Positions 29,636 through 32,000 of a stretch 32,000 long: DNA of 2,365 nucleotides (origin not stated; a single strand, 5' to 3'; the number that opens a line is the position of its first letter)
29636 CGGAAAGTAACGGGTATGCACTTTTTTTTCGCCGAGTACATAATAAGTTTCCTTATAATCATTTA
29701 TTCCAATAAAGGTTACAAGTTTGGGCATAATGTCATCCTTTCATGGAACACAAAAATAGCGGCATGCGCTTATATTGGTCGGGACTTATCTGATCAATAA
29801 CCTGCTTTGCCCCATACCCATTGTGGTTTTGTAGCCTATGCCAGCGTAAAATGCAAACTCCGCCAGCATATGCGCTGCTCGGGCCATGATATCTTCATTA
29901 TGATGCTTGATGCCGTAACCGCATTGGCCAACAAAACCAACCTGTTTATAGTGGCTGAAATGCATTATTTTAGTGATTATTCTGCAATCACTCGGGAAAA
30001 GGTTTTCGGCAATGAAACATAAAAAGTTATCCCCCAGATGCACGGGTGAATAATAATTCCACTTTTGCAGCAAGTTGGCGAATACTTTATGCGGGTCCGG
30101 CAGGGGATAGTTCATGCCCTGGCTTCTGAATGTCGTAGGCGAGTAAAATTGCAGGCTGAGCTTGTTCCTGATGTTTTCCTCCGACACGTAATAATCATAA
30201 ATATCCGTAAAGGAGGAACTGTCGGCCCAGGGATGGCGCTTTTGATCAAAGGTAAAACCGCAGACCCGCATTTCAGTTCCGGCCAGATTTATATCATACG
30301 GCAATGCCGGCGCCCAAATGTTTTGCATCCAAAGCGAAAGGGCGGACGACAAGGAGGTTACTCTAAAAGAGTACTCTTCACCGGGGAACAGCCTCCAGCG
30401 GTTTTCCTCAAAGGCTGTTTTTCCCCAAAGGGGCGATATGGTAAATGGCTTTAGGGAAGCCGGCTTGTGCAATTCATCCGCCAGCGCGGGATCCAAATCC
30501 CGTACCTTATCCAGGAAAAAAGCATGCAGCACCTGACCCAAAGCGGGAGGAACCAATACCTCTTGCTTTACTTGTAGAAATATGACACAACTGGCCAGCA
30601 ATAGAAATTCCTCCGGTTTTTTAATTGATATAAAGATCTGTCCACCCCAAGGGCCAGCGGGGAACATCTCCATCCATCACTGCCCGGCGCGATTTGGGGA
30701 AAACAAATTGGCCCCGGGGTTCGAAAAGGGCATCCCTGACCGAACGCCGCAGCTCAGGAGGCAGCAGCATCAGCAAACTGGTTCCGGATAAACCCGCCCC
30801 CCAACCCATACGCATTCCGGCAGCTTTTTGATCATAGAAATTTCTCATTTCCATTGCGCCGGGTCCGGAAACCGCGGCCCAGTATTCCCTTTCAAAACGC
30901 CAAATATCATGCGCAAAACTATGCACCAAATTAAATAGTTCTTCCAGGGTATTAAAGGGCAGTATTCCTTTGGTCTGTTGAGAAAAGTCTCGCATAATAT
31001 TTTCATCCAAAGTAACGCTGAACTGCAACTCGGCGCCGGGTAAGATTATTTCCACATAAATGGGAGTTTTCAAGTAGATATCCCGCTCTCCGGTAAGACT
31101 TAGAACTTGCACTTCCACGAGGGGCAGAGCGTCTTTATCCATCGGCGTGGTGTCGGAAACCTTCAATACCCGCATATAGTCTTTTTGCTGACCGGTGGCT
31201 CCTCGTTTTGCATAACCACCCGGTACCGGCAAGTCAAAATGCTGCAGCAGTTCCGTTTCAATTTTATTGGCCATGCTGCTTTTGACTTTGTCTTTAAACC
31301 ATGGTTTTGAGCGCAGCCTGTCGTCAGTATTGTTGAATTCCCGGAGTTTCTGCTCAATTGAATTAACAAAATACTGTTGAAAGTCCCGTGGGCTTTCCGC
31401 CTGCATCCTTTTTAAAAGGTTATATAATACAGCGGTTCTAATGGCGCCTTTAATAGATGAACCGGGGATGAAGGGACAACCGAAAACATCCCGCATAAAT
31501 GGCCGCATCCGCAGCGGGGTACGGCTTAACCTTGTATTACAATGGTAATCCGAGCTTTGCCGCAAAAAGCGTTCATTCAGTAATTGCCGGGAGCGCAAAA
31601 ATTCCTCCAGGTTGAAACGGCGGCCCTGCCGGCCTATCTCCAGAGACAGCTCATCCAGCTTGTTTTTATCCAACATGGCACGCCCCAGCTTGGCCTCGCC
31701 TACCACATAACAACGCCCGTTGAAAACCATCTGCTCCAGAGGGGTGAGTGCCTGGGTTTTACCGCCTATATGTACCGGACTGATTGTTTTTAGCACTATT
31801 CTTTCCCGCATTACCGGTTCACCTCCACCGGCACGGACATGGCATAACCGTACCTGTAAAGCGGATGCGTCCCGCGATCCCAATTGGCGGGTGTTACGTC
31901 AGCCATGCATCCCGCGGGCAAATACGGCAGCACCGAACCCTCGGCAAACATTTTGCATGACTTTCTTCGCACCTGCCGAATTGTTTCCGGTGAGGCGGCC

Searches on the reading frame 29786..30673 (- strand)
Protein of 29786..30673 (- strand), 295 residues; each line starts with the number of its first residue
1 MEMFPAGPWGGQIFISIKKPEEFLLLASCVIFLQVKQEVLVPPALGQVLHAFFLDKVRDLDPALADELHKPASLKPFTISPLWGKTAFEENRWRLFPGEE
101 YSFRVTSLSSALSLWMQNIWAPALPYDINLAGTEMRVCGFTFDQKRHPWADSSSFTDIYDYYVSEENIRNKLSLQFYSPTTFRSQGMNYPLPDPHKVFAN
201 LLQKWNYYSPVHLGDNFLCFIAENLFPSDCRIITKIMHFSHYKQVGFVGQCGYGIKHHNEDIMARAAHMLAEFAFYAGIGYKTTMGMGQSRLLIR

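Call 3: search_protein_families(library=pfam, proteins=[window:29786-30673:-], max_evalue=1)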
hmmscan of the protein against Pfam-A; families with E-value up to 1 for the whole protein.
window:29786-30673:- (295 aa): 3 families
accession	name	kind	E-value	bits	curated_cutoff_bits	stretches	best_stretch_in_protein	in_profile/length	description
PF10040.14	CRISPR_Cas6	-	1.4e-21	77.4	25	1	174-289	1-88/89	CRISPR-associated endoribonuclease Cas6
PF19308.4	CRISPR_Cas6_N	-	5.2e-09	36.9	23.9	1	30-160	6-147/147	CRISPR Cas6 N-terminal domain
PF21350.2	Cas6_I-A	-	0.037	14.7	27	1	52-86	13-47/101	CRISPR-associated protein Cas6, N-terminal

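Call 4: search_protein_families(library=ncbifam, proteins=[window:29786-30673:-], max_evalue=1)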
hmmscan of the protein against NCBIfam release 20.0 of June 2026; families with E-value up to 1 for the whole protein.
window:29786-30673:- (295 aa): 1 family
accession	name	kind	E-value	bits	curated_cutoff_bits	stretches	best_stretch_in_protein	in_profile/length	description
TIGR01877.1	cas_cas6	equivalog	7.4e-19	69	58.65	1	67-289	1-198/200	CRISPR-associated endoribonuclease Cas6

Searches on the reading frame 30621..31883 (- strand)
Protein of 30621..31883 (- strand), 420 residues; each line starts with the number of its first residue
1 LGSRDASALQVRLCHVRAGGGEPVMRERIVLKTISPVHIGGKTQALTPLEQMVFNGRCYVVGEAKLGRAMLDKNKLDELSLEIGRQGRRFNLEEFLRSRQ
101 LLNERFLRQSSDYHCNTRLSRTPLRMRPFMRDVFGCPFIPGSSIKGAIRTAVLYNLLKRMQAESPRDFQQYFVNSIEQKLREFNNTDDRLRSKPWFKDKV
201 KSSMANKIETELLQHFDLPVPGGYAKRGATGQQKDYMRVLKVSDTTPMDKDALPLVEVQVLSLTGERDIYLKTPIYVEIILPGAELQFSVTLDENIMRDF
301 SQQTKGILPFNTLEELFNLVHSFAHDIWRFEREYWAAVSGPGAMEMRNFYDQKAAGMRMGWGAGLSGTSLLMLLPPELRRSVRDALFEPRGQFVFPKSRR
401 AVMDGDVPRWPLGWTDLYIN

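Call 3: search_protein_families(library=pfam, proteins=[window:30621-31883:-], max_evalue=1)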
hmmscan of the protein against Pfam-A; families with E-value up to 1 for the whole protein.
window:30621-31883:- (420 aa): 1 family
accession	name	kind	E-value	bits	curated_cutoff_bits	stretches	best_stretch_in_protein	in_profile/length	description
PF03787.20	RAMPs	-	2.9e-14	54.4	22.1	1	31-334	2-163/189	RAMP superfamily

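Call 4: search_protein_families(library=ncbifam, proteins=[window:30621-31883:-], max_evalue=1)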
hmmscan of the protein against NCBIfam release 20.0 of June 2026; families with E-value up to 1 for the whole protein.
window:30621-31883:- (420 aa): 8 families
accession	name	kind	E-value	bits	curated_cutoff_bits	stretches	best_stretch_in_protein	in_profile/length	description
TIGR01899.1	cas_TM1807_csm5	equivalog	1.6e-28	100.2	38.3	1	31-377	3-318/364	type III-A CRISPR-associated RAMP protein Csm5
TIGR02581.1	cas_cyan_RAMP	equivalog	1.6e-06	27.9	108.05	1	127-174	31-78/216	type III CRISPR-associated RAMP protein Csx7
TIGR01898.1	cas_TM1791_cmr6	equivalog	0.00012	22.3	51.1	1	131-201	26-79/195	type III-B CRISPR module RAMP protein Cmr6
TIGR02580.1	cas_RAMP_Cmr4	equivalog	0.0011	18.9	87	1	128-155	26-54/283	type III-B CRISPR module RAMP protein Cmr4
TIGR02582.1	cas7_TM1809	equivalog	0.0066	16.5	90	1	128-152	33-58/203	type III-A CRISPR-associated RAMP protein Csm3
NF009604.0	PRK13057.1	equivalog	0.065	12.2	274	1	37-98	181-242/302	lipid kinase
TIGR03986.1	TIGR03986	equivalog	0.067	12.6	161.35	1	129-152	65-88/568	TIGR03986 family type III CRISPR-associated RAMP protein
NF011758.0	PRK15211.1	equivalog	0.16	11.2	248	1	230-261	81-112/230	fimbrial chaperone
